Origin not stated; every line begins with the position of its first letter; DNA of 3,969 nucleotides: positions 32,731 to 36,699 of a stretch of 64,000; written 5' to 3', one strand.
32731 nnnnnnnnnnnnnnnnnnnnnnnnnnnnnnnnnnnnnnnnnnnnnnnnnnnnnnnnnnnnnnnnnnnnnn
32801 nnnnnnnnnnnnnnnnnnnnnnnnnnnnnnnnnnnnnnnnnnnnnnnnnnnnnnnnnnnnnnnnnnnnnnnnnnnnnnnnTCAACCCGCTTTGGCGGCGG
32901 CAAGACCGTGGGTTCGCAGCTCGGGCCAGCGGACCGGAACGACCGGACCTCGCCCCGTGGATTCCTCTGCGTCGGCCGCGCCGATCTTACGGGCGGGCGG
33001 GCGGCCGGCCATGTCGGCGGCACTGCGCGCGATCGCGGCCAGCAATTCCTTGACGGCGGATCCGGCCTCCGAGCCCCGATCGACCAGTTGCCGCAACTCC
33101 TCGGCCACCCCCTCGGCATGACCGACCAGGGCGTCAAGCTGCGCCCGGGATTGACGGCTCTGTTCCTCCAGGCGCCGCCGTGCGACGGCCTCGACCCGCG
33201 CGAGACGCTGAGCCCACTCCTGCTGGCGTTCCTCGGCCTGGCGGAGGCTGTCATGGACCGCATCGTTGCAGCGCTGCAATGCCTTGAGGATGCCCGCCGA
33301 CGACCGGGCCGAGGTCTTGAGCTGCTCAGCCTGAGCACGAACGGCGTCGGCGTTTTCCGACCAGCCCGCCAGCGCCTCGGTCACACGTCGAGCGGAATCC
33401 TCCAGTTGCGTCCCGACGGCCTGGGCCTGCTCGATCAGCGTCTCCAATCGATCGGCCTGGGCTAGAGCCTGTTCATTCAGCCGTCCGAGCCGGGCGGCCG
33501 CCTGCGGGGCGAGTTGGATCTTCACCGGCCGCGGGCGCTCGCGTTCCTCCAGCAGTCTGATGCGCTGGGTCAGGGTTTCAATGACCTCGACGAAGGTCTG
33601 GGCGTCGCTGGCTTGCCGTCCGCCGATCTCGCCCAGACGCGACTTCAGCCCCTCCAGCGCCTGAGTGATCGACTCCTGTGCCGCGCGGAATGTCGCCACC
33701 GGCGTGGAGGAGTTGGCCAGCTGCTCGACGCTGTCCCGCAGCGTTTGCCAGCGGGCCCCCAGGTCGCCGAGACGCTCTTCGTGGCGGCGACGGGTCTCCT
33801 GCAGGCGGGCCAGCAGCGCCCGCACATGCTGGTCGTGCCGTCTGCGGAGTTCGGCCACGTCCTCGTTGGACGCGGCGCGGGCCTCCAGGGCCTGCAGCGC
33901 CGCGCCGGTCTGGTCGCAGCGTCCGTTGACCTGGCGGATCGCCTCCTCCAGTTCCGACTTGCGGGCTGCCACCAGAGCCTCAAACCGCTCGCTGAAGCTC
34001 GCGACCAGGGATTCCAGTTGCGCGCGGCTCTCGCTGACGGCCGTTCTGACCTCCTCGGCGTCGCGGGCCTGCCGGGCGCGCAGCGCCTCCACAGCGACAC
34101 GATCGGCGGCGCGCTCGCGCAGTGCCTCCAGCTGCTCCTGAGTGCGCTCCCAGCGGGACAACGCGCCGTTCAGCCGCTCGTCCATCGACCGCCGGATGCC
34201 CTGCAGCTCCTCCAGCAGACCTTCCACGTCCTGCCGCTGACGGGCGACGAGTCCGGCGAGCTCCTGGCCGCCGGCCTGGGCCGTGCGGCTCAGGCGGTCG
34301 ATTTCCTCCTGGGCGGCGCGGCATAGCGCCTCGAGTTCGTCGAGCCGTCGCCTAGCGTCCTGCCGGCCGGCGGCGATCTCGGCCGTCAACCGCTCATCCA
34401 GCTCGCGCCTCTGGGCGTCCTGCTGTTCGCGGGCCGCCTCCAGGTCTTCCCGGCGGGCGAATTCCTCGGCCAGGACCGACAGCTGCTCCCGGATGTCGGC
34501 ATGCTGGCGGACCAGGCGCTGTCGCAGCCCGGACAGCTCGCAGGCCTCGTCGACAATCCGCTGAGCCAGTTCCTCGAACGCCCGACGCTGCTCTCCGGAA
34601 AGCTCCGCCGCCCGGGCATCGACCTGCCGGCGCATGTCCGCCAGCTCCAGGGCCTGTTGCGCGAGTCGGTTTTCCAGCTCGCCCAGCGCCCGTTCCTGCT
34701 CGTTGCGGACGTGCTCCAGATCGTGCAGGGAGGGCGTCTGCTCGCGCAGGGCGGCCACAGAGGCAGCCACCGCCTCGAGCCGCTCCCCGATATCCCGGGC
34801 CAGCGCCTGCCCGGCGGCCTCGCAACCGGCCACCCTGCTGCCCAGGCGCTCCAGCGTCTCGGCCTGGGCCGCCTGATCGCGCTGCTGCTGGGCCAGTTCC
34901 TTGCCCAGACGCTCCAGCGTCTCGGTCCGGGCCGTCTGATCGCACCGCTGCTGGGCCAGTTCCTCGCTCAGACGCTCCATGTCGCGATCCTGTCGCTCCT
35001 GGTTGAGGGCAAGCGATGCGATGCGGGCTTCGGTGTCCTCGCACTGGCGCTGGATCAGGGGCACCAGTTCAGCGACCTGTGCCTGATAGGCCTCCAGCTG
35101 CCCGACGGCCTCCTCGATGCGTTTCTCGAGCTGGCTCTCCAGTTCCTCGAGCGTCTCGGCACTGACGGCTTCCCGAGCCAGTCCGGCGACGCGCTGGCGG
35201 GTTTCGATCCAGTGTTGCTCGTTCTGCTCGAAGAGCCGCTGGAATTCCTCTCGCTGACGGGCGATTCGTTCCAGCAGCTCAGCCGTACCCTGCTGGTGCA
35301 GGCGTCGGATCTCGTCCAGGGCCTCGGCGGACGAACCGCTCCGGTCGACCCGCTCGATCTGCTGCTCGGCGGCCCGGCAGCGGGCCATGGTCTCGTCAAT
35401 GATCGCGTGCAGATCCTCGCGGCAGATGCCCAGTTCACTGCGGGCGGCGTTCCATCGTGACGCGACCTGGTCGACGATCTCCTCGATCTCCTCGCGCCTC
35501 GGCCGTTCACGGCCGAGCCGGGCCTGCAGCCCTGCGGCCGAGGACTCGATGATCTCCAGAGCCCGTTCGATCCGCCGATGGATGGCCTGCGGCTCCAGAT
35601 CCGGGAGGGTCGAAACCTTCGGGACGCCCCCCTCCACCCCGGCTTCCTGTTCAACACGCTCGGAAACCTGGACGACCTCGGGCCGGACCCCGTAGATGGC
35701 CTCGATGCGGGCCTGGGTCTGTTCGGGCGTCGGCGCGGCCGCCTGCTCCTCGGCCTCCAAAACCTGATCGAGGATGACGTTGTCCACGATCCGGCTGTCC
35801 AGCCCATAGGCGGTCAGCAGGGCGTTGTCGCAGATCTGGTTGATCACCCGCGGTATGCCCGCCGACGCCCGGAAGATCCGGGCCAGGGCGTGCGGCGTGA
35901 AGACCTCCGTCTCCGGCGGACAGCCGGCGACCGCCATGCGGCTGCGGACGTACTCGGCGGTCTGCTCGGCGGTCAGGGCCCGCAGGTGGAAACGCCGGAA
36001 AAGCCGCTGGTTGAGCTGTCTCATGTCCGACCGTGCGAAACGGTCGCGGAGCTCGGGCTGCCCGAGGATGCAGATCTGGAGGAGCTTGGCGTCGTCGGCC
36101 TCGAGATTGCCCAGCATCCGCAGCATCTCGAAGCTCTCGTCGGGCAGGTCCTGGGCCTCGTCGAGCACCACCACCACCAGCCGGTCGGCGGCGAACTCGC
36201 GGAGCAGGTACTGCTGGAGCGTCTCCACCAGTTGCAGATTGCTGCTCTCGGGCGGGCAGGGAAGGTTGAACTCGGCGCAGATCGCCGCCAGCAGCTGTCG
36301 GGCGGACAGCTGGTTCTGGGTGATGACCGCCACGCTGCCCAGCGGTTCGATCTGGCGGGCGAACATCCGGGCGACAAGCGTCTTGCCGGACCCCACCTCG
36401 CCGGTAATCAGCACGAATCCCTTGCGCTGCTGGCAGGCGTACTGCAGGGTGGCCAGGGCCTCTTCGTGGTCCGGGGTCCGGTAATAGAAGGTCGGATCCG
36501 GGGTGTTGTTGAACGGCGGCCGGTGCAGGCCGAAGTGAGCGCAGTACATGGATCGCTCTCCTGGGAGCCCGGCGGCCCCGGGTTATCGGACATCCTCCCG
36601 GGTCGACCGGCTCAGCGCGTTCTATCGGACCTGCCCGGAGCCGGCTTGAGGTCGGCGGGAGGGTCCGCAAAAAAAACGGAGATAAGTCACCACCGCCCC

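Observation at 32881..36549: ExeA-like secretion ATPase fused to a ~950-residue coiled coil, divergent from the OPX/PCP export genes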

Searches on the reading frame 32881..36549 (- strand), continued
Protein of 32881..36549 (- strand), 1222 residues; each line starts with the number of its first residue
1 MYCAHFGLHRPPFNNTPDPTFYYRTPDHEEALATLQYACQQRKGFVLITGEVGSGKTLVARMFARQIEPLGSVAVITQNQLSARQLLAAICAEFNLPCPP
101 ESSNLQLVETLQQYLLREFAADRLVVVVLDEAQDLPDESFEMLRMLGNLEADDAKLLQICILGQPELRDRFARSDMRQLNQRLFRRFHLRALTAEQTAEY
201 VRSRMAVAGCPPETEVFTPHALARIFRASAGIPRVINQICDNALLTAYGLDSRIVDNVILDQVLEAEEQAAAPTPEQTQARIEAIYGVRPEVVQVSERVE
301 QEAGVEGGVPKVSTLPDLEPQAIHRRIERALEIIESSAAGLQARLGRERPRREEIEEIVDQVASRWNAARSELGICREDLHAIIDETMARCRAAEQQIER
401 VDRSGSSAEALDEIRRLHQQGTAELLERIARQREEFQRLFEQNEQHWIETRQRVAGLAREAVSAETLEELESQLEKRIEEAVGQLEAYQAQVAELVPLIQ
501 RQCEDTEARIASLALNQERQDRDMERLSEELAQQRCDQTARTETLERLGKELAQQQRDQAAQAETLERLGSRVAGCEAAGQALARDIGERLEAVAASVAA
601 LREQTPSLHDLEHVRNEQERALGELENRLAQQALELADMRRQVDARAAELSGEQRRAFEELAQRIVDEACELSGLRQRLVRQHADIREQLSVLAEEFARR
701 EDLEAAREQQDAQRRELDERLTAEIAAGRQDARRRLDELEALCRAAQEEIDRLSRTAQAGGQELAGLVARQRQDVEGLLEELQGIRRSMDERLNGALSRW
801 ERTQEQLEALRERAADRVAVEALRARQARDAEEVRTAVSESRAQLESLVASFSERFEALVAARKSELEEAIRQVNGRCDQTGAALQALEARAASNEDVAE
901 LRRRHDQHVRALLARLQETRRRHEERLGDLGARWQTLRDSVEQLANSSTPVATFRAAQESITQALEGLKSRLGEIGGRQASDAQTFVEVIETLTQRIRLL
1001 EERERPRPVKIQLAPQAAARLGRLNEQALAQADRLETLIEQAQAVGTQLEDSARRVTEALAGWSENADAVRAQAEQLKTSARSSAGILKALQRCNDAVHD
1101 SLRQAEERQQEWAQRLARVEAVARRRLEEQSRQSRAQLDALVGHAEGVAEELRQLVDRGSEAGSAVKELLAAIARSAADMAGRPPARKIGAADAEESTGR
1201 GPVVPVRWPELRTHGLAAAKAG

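Call 42: fold_search(model_id=the predicted structure, library=pdb)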
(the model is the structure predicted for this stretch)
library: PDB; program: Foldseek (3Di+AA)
matches with E <= 10: 344; with E <= 0.001: 6
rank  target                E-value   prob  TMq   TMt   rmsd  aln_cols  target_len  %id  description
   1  1fnn_A                2.6e-06  1.00  0.17  0.46   5.2       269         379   18  CRYSTAL STRUCTURE OF CDC6P FROM PYROBACULUM AEROPHILUM (released 2000-10-04)
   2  7jgr_G                2.2e-05  1.00  0.17  0.49   9.6       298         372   18  Structure of Drosophila ORC bound to DNA (84 bp) and Cdc6 (released 2020-09-09)
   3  2qby_A                5.9e-05  1.00  0.16  0.46   6.2       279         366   17  Crystal structure of a heterodimer of Cdc6/Orc1 initiators bound to origin DNA (from S. solfataricus) (released 2007-09-11)
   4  1in4                  5.2e-04  1.00  0.13  0.42   7.1       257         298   16  THERMOTOGA MARITIMA RUVB HOLLIDAY JUNCTION BRANCH MIGRATION MOTOR (released 2001-08-08)
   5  5v8f_A                6.2e-04  1.00  0.17  0.42   5.9       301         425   15  Structural basis of MCM2-7 replicative helicase loading by ORC-Cdc6 and Cdt1 (released 2017-05-10)
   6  6k0r_G                7.8e-04  1.00  0.14  0.41   8.9       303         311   15  Ruvbl1-Ruvbl2 with truncated domain II in complex with phosphorylated Cordycepin (released 2020-05-06)
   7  8xvc_A                1.1e-03  1.00  0.15  0.57   5.9       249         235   19  CryoEM structure of ADP-DNA-MuB conformation1 (released 2024-08-14)
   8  1in8                  1.5e-03  1.00  0.13  0.42   6.8       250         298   16  THERMOTOGA MARITIMA RUVB T158V (released 2001-08-08)
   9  9hb4_D                1.5e-03  1.00  0.13  0.36   9.1       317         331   16  Hexameric RuvBL1/RuvBL2 bound to SPAG1 C-ter (released 2025-11-19)
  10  1in6                  2.8e-03  1.00  0.14  0.45   6.1       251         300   17  THERMOTOGA MARITIMA RUVB K64R MUTANT (released 2001-08-08)
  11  8rwv_F                3.2e-03  1.00  0.16  0.42   9.4       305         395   17  Human OCCM DNA licensing intermediate (released 2025-02-05)
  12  1in7                  4.3e-03  1.00  0.13  0.43   6.0       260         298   15  THERMOTOGA MARITIMA RUVB R170A (released 2001-08-08)
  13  6k0r_F                4.5e-03  1.00  0.13  0.39   7.9       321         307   15  Ruvbl1-Ruvbl2 with truncated domain II in complex with phosphorylated Cordycepin (released 2020-05-06)
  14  9dx4_C                5.0e-03  1.00  0.14  0.44   7.3       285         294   15  EcRuvB T102R mutant (released 2026-01-21)
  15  9dx4_A                5.2e-03  1.00  0.14  0.48   6.7       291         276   13  EcRuvB T102R mutant (released 2026-01-21)
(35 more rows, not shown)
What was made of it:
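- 35740..36549 (-): N-terminal AAA+ domain (residues 1-270): alpha/beta core plus helical lid, ExeA/GspA/TIGR03015 type. Foldseek matches Cdc6 1fnn (E 2.6e-6), ORC, RuvB and MuB (call 42).
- On SMC/Rad50-type coiled-coil ATPase: The N-domain folds as AAA+ (call 42).
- On AAA+ superfamily: Foldseek matches to Cdc6, ORC, RuvB and MuB with probability 1.0 (call 42).
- The structural neighbours of the N-domain are DNA-binding AAA+ proteins: Cdc6/ORC, MuB and RuvB (call 42).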

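Call 55: search_protein_families(library=pfam, proteins=[L052:6844-7626:-, L052:5816-6727:-, L052:4470-5735:-, L052:3118-3762:-, L052:7998-9797:+, L052:9960-12311:-, L052:12441-13067:-, L052:13329-14207:-], max_evalue=0.001)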
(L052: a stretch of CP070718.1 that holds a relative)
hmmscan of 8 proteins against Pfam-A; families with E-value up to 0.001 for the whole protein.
L052:6844-7626:- (260 aa): 1 family
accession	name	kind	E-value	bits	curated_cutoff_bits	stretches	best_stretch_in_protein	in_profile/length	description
PF02563.21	Poly_export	-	4.6e-15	56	28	1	47-118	6-76/77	Polysaccharide biosynthesis/export protein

L052:5816-6727:- (303 aa): 3 families
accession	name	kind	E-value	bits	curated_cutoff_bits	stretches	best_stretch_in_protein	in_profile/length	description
PF13614.12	AAA_31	-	2.6e-10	41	27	1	97-227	2-137/177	AAA domain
PF10609.15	ParA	-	4.4e-09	36.6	27.1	1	97-265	4-170/246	NUBPL iron-transfer P-loop NTPase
PF01656.29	CbiA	-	3.8e-05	24.1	25.4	1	99-138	1-39/125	CobQ/CobB/MinD/ParA nucleotide binding domain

L052:4470-5735:- (421 aa): 2 families
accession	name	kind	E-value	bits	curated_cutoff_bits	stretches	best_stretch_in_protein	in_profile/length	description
PF13692.12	Glyco_trans_1_4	-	5.5e-10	40.1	27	1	236-349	24-140/142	Glycosyl transferases group 1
PF13524.12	Glyco_trans_1_2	-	1.2e-05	25.7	25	1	235-368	4-131/144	Glycosyl transferase-like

L052:3118-3762:- (214 aa): 1 family
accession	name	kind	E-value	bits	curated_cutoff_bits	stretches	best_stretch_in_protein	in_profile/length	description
PF00677.23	Lum_binding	-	2.3e-47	159.4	27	2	99-183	1-86/86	Lumazine binding domain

L052:7998-9797:+ (599 aa): 6 families
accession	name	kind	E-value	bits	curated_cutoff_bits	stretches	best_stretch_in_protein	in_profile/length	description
PF13401.12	AAA_22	-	2.9e-24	86.3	27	1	43-171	4-129/130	AAA domain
PF13191.12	AAA_16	-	5.3e-08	34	32.6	1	31-150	10-158/167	AAA ATPase domain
PF14532.12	Sigma54_activ_2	-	2.1e-05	25.2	25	1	35-91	12-68/138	Sigma-54 interaction domain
PF07728.20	AAA_5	-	0.00019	21.9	22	1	47-147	2-89/139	AAA domain (dynein-related subfamily)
PF00158.32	Sigma54_activat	-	0.00033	20.8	20.2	0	35-92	13-70/168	Sigma-54 interaction domain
PF00004.35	AAA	-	0.00086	20.2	21.2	0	47-140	1-73/131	ATPase family associated with various cellular activities (AAA)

L052:9960-12311:- (783 aa): 6 families
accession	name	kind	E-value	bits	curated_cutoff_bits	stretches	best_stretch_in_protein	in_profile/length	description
PF17764.6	PriA_3primeBD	-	2.1e-19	69.6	22.7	1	47-143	2-96/96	3'DNA-binding domain (3'BD)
PF18074.6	PriA_C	-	1.3e-16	61.6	26.9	1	682-779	1-95/95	Primosomal protein N C-terminal domain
PF00270.35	DEAD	-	1.2e-14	54.8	26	1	263-404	15-161/167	DEAD/DEAH box helicase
PF00271.37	Helicase_C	-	1.1e-12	48.7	23.5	1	554-638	39-109/110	Helicase conserved C-terminal domain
PF04851.21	ResIII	-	3.2e-08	34.1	22.5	1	240-355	2-114/164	Type III restriction enzyme, res subunit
PF18319.7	Zn_ribbon_PriA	-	0.0003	21.1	26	1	494-520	1-27/27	PriA DNA helicase Cys-rich region (CRR) domain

L052:12441-13067:- (208 aa): 0 families

L052:13329-14207:- (292 aa): 4 families
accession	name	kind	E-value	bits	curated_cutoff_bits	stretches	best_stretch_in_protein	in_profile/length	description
PF02540.23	NAD_synthase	-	8e-08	32.1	21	1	30-93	15-80/242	NAD synthase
PF00733.27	Asn_synthase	-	5.2e-05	23.5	21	1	30-144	16-133/354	Asparagine synthase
PF01171.26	ATP_bind_3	-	0.00041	20.6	27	1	34-143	2-110/182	PP-loop family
PF06508.19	QueC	-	0.00082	19.4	22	0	34-97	2-63/210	Queuosine biosynthesis protein QueC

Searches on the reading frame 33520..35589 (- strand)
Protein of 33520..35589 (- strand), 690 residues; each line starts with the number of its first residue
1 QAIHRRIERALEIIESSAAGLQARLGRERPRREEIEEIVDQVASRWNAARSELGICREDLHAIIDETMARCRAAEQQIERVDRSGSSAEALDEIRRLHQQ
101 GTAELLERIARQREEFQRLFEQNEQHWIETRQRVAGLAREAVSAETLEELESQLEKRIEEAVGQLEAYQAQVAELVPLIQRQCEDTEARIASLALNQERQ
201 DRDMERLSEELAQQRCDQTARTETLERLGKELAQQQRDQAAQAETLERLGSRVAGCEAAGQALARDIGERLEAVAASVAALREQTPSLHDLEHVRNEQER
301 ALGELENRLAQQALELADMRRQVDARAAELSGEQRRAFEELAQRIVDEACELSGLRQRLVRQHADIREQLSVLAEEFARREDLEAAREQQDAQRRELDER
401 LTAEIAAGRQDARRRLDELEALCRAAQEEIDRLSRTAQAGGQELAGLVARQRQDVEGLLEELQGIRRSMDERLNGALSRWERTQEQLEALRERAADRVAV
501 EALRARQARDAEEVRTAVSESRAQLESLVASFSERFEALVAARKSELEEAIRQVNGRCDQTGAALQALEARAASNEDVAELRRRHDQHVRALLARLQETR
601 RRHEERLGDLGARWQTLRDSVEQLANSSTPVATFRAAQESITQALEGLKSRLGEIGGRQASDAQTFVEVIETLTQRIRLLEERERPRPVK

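Call 59: predict_structure(alignment_id=A2)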
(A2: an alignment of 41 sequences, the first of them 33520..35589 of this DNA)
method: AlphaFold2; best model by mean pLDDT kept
length: 690 residues; sequences in the alignment: 41
mean_pLDDT: 77.5   pTM: 0.39
mean pLDDT of the five models: 77.5, 76.7, 74.2, 71.2, 70.8
residues with pLDDT >= 90: 89; 70-90: 442; 50-70: 136; < 50: 23
segments of 3 or more residues with pLDDT < 50: 1-4, 568-577, 683-685, 687-690
pLDDT, mean of each block of 10 residues (from residue 1): 51 57 55 66 72 74 80 82 76 83 79 79 78 69 68 76 76 77 81 78 70 54 73 84 88 90 91 88 80 89 92 93 91 89 94 93 90 86 86 89 89 89 87 74 78 87 89 90 87 82 87 89 86 83 75 71 57 47 63 72 75 74 57 66 72 70 70 63 47
secondary structure, 60 per line:
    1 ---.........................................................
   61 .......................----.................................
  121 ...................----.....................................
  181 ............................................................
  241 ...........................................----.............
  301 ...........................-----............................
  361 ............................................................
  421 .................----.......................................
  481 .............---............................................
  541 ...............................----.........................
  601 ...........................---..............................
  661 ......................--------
elements in order (helices of 4 or more, strands of 3 or more residues): H4-83 H88-139 H144-283 H288-327 H333-437 H442-493 H497-571 H576-627 H631-682

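Call 61: fold_search(model_id=the predicted structure, library=pdb)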
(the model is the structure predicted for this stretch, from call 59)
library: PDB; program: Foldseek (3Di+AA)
matches with E <= 10: 117; with E <= 0.001: 0
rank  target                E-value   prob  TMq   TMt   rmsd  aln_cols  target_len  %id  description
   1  6xns_E                4.0e-01  0.35  0.12  0.25  35.6       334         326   15  C3_crown-05 (released 2020-12-23)
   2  6xr1                  4.8e-01  0.07  0.09  0.11  72.3       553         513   20  Computationally designed right-handed alpha/alpha single-chain toroid with 9 repeats (released 2021-07-14)
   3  9fqr_A0               6.5e-01  0.38  0.18  0.27  26.5       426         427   14  96-nm repeat of axonemal doublet microtubules from bovine sperm (released 2025-03-26)
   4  8ga7                  6.5e-01  0.20  0.15  0.20  73.3       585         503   14  Geometrically programmable nanomaterial construction using regularized protein building blocks (released 2024-03-13)
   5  8otz_Ct               8.3e-01  0.28  0.17  0.27  26.7       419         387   14  48-nm repeat of the native axonemal doublet microtubule from bovine sperm (released 2023-11-22)
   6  7ux1_A                1.1e+00  0.08  0.11  0.11  63.9       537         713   14  EcMscK in an Open Conformation (released 2022-11-23)
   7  8q8p_A                1.2e+00  0.15  0.11  0.20  17.8       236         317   13  Cryo-EM structure of the magnesium channel CtMrs2 in the closed state (released 2024-11-27)
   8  6xns_A                1.4e+00  0.11  0.11  0.20  36.0       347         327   16  C3_crown-05 (released 2020-12-23)
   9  6xns_D                1.4e+00  0.08  0.09  0.17  37.1       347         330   16  C3_crown-05 (released 2020-12-23)
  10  8i7r_B7               1.6e+00  0.14  0.15  0.23  28.9       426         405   17  In situ structure of axonemal doublet microtubules in mouse sperm with 48-nm repeat (released 2023-10-11)
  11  6xns_B                1.7e+00  0.10  0.11  0.20  36.3       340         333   16  C3_crown-05 (released 2020-12-23)
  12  7sqc_W0               1.8e+00  0.13  0.20  0.14  23.0       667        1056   15  Ciliary C1 central pair apparatus isolated from Chlamydomonas reinhardtii (released 2022-04-13)
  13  8otz_Cv               1.9e+00  0.14  0.17  0.24  28.9       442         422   16  48-nm repeat of the native axonemal doublet microtubule from bovine sperm (released 2023-11-22)
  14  9qwr_B                2.0e+00  0.84  0.19  0.64   5.9       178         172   16  MIC60 helical bundle dimer (released 2026-02-25)
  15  8glv_DA               2.0e+00  0.14  0.12  0.02  31.8       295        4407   16  96-nm repeat unit of doublet microtubules from Chlamydomonas reinhardtii flagella (released 2023-05-31)
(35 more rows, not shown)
